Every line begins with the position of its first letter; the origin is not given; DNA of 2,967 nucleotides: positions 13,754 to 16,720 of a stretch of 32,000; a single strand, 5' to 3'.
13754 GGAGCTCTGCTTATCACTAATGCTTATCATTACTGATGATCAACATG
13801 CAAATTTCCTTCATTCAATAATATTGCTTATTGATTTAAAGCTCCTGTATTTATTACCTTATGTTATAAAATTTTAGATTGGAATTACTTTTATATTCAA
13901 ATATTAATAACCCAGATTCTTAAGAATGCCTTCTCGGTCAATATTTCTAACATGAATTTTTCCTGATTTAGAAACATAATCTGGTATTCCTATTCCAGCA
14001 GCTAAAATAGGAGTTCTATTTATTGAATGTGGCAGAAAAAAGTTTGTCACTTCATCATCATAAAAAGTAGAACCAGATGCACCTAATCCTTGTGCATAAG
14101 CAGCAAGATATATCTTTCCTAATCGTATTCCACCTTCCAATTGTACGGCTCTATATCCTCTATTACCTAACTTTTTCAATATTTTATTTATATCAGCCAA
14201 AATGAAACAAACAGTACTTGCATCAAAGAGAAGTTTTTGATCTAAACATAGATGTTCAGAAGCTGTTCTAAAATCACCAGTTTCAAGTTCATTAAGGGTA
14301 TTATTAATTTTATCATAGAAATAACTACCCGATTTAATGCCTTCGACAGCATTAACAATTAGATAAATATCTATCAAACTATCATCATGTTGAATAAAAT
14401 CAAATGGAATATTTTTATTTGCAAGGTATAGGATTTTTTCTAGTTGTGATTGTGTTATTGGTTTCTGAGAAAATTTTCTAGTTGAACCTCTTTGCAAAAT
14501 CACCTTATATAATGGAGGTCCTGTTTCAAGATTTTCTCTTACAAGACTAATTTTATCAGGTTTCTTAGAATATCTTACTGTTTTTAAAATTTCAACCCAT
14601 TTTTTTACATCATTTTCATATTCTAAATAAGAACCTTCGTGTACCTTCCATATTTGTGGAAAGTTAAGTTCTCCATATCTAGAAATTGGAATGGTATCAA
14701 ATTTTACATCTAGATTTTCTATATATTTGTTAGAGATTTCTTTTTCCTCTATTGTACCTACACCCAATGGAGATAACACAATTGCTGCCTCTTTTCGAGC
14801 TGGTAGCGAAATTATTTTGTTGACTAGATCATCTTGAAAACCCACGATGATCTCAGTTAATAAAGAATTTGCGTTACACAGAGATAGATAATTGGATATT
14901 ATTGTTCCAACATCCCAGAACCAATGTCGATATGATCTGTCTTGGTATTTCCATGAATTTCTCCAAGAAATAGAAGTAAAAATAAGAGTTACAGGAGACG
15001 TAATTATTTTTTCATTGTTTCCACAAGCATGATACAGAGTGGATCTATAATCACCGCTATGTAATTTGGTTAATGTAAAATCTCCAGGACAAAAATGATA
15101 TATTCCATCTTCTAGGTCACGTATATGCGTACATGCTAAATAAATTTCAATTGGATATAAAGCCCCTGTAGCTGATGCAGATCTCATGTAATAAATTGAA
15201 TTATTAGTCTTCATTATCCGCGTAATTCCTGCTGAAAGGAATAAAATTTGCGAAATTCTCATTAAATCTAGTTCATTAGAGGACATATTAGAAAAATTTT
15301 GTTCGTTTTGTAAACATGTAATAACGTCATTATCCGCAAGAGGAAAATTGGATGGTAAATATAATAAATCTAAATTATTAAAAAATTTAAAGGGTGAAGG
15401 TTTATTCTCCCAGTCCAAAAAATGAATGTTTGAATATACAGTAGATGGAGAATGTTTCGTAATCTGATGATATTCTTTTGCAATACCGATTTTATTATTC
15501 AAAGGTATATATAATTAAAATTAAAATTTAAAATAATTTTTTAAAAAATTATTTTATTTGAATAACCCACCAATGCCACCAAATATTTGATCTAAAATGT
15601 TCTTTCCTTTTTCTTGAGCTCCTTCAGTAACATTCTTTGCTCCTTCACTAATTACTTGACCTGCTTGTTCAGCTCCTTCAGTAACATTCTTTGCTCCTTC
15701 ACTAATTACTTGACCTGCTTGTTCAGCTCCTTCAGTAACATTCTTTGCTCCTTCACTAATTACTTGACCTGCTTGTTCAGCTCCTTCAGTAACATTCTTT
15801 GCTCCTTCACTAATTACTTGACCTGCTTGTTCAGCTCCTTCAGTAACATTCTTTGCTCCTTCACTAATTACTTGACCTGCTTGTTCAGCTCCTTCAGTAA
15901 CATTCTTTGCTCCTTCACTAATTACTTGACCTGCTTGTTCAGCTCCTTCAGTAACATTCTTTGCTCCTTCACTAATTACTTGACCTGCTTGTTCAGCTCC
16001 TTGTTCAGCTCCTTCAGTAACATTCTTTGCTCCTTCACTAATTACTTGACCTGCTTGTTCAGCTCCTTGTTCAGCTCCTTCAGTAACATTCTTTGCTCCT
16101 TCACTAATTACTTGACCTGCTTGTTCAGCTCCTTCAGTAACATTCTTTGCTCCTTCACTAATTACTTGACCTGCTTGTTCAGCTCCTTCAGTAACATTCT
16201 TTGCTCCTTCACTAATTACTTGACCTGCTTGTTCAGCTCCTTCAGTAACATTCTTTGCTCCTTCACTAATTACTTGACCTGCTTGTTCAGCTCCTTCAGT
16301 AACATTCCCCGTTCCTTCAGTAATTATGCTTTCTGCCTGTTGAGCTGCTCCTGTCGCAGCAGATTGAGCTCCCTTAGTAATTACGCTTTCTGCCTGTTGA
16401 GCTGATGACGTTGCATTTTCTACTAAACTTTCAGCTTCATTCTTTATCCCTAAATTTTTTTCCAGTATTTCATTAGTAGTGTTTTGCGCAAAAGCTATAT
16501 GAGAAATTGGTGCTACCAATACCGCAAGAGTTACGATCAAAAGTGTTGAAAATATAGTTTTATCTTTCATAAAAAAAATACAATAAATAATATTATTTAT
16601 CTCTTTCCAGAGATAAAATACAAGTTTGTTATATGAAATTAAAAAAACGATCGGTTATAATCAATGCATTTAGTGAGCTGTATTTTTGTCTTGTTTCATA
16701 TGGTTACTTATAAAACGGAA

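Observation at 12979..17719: Perfect ~804-bp inverted repeat duplicating amoC with its promoter region and bracketing a 3.1-kb cassette, giving an invertible-segment architecture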

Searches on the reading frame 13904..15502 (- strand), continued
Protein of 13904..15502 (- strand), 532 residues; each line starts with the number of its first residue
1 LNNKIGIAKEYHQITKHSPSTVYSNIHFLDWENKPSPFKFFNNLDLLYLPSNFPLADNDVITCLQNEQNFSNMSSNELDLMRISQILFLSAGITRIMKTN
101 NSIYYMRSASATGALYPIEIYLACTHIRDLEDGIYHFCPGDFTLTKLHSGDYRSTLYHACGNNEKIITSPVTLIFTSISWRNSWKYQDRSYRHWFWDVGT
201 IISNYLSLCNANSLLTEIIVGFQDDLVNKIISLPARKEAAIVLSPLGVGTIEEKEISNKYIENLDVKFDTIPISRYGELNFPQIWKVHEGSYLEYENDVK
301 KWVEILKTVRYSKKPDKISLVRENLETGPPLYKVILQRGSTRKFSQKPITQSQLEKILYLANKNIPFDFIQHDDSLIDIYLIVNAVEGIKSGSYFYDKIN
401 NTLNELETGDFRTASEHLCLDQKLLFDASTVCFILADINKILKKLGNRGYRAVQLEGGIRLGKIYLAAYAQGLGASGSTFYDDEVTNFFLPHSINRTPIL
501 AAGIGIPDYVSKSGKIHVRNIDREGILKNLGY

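Call 39: find_encoding_contigs(protein=P0092, flank=8000, max_places=2)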
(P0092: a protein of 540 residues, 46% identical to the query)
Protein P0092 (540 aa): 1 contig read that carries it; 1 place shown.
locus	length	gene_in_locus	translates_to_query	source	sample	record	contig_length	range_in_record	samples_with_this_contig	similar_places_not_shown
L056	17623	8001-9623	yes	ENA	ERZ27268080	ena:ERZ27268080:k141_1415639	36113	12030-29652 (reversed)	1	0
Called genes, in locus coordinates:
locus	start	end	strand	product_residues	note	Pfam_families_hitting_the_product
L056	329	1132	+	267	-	-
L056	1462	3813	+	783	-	PF00512:HisKA, PF02518:HATPase_c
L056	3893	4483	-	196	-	PF00072:Response_reg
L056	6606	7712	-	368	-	PF14520:HHH_5 (weak), PF00154:RecA_N, PF06745:ATPase (weak), PF08423:Rad51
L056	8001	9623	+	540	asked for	PF00881:Nitroreductase (weak)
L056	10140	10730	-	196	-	-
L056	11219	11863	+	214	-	PF24298:DUF7482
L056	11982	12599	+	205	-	PF03446:NAD_binding_2 (weak), PF03721:UDPG_MGDP_dh_N (faint)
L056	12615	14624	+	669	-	PF07992:Pyr_redox_2, PF00070:Pyr_redox, PF22366:NDH2_C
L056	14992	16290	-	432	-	PF22807:TrAA12 (faint), PF07995:GSDH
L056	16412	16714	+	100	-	PF02146:SIR2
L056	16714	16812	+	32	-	-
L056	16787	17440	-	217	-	PF22352:K319L-like_PKD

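Call 49: find_encoding_contigs(protein=P0065, flank=8000, max_places=3)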
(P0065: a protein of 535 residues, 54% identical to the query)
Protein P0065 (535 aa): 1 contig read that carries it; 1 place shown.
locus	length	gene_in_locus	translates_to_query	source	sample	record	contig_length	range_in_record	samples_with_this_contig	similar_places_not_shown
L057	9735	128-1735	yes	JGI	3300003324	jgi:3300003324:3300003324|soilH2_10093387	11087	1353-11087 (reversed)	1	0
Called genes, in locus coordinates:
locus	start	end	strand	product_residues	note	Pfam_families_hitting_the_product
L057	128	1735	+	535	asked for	PF00881:Nitroreductase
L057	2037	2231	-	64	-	-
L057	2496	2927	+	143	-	-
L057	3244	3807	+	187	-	PF04896:AmoC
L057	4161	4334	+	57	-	-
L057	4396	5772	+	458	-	PF18458:XPB_DRD, PF00270:DEAD, PF04851:ResIII, PF16203:ERCC3_RAD25_C, PF00271:Helicase_C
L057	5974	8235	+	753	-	PF04851:ResIII, PF00270:DEAD, PF21210:RNA_helicase_helical, PF00271:Helicase_C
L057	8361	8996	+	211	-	PF04199:Cyclase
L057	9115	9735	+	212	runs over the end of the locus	PF01865:PhoU_div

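Call 50: find_encoding_contigs(protein=P0057, flank=8000, max_places=4)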
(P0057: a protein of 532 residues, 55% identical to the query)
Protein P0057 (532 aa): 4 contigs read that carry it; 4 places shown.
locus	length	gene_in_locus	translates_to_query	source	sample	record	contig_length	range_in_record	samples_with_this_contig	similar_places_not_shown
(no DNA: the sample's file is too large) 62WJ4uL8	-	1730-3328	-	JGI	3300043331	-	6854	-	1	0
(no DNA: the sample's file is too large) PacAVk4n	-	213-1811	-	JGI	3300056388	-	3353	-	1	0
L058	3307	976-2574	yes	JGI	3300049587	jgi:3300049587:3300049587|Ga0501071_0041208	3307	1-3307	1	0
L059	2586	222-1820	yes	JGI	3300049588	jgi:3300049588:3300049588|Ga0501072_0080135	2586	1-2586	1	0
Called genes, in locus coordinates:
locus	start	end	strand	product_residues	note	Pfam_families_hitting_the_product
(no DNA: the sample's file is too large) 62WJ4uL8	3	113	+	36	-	?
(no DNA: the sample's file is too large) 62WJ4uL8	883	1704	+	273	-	-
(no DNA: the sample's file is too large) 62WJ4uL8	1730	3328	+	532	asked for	PF00881:Nitroreductase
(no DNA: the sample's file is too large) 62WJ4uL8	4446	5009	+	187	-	PF04896:AmoC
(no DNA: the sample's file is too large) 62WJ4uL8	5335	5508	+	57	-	-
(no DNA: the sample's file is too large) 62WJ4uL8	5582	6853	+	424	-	?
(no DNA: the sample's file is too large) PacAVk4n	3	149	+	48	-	?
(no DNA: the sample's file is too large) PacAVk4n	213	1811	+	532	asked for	PF00881:Nitroreductase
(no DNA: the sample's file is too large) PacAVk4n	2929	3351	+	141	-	?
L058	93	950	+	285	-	-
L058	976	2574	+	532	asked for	PF00881:Nitroreductase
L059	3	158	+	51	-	?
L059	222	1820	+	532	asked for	PF00881:Nitroreductase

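Call 52: search_protein_families(library=ncbifam, proteins=[window:13904-15502:-], max_evalue=0.01)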
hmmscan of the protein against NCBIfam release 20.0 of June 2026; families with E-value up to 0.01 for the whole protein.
window:13904-15502:- (532 aa): 2 families
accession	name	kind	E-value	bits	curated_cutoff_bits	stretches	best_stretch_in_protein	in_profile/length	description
TIGR03605.1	antibiot_sagB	domain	6.2e-51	172.3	78.4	2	80-247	2-172/173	SagB family peptide dehydrogenase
TIGR04511.1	SagB_rel_DH_2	exception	1.4e-22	80.3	240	2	68-249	185-369/380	putative peptide maturation dehydrogenase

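Call 64: find_encoding_contigs(protein=P0018, flank=7000, max_places=10)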
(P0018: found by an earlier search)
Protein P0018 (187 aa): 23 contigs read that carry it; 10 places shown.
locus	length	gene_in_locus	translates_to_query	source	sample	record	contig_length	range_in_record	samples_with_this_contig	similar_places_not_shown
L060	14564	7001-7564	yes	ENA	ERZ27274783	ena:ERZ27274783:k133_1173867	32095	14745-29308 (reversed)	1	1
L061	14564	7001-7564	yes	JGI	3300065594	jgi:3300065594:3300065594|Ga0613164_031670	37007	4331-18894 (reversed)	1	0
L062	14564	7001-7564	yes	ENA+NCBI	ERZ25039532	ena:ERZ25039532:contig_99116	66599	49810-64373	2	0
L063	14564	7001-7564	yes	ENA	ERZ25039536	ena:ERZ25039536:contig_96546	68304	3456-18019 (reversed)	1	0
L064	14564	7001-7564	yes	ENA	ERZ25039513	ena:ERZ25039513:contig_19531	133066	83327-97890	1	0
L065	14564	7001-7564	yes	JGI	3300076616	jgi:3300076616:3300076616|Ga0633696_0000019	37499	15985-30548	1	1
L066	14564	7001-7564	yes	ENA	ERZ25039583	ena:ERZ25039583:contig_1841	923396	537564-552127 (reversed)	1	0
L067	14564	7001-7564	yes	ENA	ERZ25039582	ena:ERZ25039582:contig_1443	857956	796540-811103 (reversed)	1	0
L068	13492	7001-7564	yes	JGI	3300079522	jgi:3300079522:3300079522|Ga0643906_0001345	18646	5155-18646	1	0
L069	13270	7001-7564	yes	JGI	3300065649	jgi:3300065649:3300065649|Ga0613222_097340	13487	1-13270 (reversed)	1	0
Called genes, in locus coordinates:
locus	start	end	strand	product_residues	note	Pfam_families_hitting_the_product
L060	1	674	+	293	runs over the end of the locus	PF04055:Radical_SAM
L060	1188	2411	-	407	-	PF02403:Seryl_tRNA_N, PF00587:tRNA-synt_2b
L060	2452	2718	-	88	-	-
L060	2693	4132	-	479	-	PF01368:DHH, PF21763:DHH_CID, PF02272:DHHA1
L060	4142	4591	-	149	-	PF08069:Ribosomal_S13_N, PF00312:Ribosomal_S15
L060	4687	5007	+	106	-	-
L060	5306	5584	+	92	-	-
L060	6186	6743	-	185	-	PF04744:Monooxygenase_B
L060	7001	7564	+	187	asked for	PF04896:AmoC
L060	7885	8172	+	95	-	-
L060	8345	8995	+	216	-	PF12942:Archaeal_AmoA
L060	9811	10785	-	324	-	PF02775:TPP_enzyme_C, PF12367:PFO_beta_C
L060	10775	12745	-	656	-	PF01558:POR, PF01855:POR_N, PF17147:PFOR_II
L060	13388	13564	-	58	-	-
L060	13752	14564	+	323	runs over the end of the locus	PF00977:His_biosynth (faint), PF01680:SOR_SNZ, PF05690:ThiG (weak)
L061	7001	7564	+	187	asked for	PF04896:AmoC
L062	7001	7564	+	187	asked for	PF04896:AmoC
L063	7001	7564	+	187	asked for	PF04896:AmoC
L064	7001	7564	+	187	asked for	PF04896:AmoC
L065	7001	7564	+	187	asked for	PF04896:AmoC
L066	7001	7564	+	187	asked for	PF04896:AmoC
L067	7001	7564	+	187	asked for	PF04896:AmoC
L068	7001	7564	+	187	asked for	PF04896:AmoC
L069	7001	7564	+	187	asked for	PF04896:AmoC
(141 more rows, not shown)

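Call 69: find_related_loci(query=A1, collection=metagenome_contigs, flank=7000)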
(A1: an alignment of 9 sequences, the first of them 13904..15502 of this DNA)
Query A1 (532 aa) in metagenome_contigs; peptide patterns used: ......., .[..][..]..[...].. (x = any residue, [..] = any of these).
600 stretches matched a pattern (row limit reached: there are more); 469 encode a relative of the query (tblastn E <= 1e-3); the best 80 are kept; 80 distinct loci.
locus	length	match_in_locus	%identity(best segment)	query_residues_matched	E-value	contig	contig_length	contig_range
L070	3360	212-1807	95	1-532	0e+0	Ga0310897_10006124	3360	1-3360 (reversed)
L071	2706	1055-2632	59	1-530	0e+0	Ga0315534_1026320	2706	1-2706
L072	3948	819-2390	54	1-524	0e+0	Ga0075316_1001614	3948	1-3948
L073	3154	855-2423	54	1-524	0e+0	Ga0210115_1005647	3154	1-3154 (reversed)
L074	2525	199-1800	54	1-532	0e+0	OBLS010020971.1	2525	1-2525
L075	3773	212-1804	55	1-530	0e+0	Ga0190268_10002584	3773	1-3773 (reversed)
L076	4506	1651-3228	55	1-524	0e+0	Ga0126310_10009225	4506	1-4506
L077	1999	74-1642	53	1-524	0e+0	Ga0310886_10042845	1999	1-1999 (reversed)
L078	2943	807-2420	46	1-527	5e-171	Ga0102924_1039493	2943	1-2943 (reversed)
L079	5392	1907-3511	45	1-528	9e-161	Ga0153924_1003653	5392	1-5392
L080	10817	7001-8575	45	1-516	1e-157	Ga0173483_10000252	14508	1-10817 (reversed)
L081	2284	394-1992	46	1-523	2e-168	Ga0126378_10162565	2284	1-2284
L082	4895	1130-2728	46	1-523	3e-160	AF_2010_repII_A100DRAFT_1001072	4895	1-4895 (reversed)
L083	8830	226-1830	45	1-529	3e-157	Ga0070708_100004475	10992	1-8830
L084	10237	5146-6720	45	1-516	4e-157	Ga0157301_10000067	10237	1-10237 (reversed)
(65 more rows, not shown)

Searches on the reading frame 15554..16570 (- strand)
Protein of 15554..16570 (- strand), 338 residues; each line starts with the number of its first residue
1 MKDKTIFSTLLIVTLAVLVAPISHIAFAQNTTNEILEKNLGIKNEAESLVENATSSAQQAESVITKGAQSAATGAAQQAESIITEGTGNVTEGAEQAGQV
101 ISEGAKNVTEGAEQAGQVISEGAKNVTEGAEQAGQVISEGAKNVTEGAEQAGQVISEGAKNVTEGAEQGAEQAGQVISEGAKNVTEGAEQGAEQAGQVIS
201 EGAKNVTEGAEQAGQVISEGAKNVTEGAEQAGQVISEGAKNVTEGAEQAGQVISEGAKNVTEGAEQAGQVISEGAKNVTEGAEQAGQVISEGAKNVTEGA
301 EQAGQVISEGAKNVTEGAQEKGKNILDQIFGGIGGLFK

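Call 7: search_protein_families(library=pfam, proteins=[window:15554-16570:-], max_evalue=0.01)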
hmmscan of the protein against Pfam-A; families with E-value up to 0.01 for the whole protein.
window:15554-16570:- (338 aa): 2 families
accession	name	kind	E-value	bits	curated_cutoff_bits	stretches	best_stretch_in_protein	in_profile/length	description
PF01442.23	Apolipoprotein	-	0.00034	20.8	90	0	123-245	61-184/190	Apolipoprotein A1/A4/E domain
PF06911.18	Senescence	-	0.00087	19.7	24.6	0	190-315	5-137/184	Senescence domain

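Call 52: search_protein_families(library=ncbifam, proteins=[window:15554-16570:-], max_evalue=0.01)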
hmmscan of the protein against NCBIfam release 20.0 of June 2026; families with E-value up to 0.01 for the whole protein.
window:15554-16570:- (338 aa): 3 families
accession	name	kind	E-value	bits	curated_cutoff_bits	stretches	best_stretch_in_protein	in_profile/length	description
NF041483.1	growth_prot_Scy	equivalog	1.6e-05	22.7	1040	1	26-321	771-1060/1293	polarized growth protein Scy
NF003393.0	PRK04561.1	equivalog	2.4e-05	24.1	104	0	122-158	21-57/75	twin arginine translocase protein A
NF047840.1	lipo_Ag473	exception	0.0041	17.9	100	0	45-141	42-131/136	Ag473 family lipoprotein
